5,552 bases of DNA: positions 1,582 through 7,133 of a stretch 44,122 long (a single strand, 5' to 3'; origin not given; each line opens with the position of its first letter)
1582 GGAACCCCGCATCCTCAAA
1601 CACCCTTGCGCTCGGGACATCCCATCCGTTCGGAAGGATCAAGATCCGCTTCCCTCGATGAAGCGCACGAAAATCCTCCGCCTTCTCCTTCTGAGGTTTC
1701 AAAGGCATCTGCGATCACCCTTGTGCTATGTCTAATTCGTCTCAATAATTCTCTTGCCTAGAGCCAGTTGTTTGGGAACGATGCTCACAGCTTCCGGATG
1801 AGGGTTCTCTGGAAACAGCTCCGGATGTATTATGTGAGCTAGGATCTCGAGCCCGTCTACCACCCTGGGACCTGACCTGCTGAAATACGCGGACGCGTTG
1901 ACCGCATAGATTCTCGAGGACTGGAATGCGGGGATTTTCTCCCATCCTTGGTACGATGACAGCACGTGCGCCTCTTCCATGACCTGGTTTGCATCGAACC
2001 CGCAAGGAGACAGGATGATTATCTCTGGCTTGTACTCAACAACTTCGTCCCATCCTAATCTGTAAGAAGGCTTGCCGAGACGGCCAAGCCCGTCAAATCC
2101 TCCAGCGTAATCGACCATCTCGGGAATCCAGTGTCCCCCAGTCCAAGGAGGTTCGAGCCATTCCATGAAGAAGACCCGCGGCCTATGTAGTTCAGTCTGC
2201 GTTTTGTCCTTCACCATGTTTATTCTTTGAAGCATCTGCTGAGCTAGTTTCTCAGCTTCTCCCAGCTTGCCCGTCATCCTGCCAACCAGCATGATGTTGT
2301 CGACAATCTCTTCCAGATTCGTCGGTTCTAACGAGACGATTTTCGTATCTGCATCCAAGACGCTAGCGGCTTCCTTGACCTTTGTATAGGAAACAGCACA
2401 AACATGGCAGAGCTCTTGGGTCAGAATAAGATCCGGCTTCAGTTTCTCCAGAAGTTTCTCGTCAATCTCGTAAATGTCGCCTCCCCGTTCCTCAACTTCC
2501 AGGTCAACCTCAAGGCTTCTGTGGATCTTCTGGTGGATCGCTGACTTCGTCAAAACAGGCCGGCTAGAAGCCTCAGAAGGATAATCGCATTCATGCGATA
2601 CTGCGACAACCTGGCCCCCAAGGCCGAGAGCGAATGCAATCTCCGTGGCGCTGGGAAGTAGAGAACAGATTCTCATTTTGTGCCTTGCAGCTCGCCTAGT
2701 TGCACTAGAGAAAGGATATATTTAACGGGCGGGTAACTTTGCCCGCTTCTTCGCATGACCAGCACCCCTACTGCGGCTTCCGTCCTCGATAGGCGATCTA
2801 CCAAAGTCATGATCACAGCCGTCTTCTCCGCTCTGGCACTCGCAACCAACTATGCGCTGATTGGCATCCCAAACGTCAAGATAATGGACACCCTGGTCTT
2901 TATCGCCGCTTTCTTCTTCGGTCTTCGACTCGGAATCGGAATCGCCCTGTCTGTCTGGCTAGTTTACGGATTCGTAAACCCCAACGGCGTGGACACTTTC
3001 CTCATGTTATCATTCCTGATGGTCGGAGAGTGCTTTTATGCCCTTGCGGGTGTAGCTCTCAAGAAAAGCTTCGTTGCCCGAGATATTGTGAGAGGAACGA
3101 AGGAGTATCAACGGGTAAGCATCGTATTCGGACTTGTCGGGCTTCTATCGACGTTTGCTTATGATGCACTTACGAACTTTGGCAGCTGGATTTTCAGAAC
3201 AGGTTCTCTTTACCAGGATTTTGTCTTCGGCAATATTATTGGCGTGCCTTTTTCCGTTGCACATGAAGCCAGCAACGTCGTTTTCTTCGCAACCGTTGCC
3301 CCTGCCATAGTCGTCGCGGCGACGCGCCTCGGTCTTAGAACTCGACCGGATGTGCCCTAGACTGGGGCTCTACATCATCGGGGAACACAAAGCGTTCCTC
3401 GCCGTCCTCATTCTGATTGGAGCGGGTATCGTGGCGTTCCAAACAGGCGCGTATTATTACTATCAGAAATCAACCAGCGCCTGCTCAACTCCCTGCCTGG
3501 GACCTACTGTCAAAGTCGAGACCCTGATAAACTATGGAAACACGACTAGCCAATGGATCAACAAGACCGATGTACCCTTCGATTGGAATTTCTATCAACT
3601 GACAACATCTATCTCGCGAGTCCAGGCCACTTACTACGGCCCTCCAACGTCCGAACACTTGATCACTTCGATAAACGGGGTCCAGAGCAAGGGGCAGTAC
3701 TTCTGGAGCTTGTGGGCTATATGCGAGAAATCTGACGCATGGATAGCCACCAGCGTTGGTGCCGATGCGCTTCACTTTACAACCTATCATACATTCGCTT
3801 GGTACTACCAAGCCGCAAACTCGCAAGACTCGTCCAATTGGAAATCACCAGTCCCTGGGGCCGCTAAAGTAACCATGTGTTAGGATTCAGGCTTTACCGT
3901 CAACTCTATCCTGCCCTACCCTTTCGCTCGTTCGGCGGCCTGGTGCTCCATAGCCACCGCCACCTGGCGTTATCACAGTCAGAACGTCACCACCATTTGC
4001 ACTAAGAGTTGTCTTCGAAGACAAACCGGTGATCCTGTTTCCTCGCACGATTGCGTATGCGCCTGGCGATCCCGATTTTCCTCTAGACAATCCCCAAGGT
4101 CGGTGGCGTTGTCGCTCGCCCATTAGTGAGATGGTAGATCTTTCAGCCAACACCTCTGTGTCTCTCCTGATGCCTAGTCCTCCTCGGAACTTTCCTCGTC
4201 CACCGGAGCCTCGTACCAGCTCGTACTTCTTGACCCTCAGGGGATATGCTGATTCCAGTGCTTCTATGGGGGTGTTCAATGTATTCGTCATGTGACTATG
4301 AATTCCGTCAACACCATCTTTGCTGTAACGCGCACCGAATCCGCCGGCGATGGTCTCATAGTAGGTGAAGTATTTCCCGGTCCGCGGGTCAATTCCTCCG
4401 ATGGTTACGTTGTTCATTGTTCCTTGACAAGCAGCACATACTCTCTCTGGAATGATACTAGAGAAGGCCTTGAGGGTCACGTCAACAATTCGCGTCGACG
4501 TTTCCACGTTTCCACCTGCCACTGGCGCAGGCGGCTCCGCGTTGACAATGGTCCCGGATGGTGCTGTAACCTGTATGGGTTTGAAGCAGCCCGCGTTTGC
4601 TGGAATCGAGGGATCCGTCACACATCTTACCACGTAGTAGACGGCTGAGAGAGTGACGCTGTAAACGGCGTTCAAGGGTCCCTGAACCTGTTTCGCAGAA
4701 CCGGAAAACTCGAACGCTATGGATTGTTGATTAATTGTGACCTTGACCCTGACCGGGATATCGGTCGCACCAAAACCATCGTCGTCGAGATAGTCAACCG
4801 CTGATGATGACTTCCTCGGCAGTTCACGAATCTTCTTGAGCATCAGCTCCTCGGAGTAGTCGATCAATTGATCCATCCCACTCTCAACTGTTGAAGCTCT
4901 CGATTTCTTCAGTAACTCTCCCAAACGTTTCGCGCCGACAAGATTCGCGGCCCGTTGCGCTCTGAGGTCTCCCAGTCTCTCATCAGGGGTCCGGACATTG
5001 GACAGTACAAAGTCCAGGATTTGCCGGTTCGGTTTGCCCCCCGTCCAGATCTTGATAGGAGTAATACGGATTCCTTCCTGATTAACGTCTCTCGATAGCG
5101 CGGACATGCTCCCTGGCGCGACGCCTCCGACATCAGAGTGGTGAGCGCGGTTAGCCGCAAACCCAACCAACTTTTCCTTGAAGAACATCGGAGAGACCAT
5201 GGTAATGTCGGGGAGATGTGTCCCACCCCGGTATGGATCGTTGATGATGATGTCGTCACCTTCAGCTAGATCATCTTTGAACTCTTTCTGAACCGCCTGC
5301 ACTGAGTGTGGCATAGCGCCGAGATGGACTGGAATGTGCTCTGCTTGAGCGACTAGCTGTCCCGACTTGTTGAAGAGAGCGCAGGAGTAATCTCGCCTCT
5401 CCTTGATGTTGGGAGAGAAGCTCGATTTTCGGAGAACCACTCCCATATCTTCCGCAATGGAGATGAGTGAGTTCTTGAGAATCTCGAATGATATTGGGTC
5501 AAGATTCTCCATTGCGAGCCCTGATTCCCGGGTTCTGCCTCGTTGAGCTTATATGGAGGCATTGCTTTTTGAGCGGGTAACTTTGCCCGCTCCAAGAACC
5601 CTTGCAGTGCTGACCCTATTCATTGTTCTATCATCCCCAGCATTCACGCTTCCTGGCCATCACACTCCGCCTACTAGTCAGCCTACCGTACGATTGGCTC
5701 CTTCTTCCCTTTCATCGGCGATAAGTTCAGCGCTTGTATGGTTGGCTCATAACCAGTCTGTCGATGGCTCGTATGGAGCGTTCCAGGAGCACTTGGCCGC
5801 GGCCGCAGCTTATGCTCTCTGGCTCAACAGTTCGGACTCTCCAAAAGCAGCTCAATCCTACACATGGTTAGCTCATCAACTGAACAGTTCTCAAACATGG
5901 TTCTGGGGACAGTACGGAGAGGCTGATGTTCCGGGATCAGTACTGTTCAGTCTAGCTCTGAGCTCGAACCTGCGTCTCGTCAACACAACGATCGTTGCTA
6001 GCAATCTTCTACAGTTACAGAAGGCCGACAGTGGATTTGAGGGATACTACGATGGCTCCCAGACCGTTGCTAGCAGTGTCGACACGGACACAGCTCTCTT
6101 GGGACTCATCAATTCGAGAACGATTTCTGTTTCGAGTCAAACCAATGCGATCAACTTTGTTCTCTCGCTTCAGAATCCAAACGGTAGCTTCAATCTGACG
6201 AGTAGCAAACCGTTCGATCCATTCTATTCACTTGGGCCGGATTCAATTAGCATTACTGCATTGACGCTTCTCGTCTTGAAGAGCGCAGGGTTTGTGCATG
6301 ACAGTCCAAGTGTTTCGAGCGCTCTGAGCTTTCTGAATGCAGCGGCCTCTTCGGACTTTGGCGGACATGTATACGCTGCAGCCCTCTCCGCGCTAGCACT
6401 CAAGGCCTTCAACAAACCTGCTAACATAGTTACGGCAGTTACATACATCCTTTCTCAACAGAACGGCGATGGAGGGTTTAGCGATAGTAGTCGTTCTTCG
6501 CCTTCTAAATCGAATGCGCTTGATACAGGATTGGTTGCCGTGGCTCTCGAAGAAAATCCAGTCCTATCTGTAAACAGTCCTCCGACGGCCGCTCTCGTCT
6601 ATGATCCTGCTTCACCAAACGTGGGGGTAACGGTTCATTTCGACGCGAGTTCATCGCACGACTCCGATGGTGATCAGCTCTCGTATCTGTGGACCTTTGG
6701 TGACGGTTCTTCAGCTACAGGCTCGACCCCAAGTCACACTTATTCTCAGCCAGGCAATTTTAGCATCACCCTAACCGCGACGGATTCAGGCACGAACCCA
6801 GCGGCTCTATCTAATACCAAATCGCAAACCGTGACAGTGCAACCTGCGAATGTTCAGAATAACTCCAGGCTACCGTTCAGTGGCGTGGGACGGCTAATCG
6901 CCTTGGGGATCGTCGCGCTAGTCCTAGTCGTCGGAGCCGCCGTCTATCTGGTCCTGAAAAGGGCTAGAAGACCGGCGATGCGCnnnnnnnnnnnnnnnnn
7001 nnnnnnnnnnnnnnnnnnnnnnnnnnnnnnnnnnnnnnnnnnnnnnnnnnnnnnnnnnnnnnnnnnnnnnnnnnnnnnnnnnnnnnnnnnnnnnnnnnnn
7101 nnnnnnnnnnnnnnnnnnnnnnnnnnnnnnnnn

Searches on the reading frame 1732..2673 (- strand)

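Call 32: search_protein_families(library=pfam, proteins=[window:1732-2673:-], max_evalue=0.001)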
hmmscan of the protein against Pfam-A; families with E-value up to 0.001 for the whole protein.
window:1732-2673:- (313 aa): 1 family
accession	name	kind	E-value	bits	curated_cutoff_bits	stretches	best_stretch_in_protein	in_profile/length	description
PF01497.23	Peripla_BP_2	-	1.5e-21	77.4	27.5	1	4-259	3-232/235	Periplasmic binding protein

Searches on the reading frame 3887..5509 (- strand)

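Call 16: search_protein_families(library=pfam, proteins=[window:3887-5509:-], max_evalue=0.001)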
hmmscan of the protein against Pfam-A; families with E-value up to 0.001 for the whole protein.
window:3887-5509:- (540 aa): 1 family
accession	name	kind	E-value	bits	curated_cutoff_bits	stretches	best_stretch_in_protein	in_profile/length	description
PF02538.19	Hydantoinase_B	-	4.2e-210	699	26.8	1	4-523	1-519/519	Hydantoinase B/oxoprolinase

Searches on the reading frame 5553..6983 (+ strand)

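Call 16: search_protein_families(library=pfam, proteins=[window:5553-6983:+], max_evalue=0.001)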
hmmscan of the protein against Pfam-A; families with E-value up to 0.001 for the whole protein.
window:5553-6983:+ (477 aa): 7 families
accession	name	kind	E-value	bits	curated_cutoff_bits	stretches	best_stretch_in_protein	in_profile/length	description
PF18911.6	PKD_4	-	1.5e-21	76.6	27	1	341-420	1-78/85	PKD domain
PF00801.26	PKD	-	2.8e-16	59.7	23.5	1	355-413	8-69/80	PKD domain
PF07678.20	TED_complement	-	7.2e-09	35.6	22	1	190-290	110-214/312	A-macroglobulin TED domain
PF13243.12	SQHop_cyclase_C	-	8.3e-09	35.3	26.1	0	227-317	134-234/319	Squalene-hopene cyclase C-terminal domain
PF00432.27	Prenyltrans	-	5.7e-07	29.7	26.5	1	145-313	52-171/304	Prenyltransferase alpha-alpha toroid domain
PF13249.12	SQHop_cyclase_N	-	8.5e-05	22.3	26.2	0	132-182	34-84/291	Squalene-hopene cyclase N-terminal domain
PF21027.3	Sde0182_C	-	0.00047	21.1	27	0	360-381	1-22/83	Cellulose-binding protein Sde0182, C-terminal domain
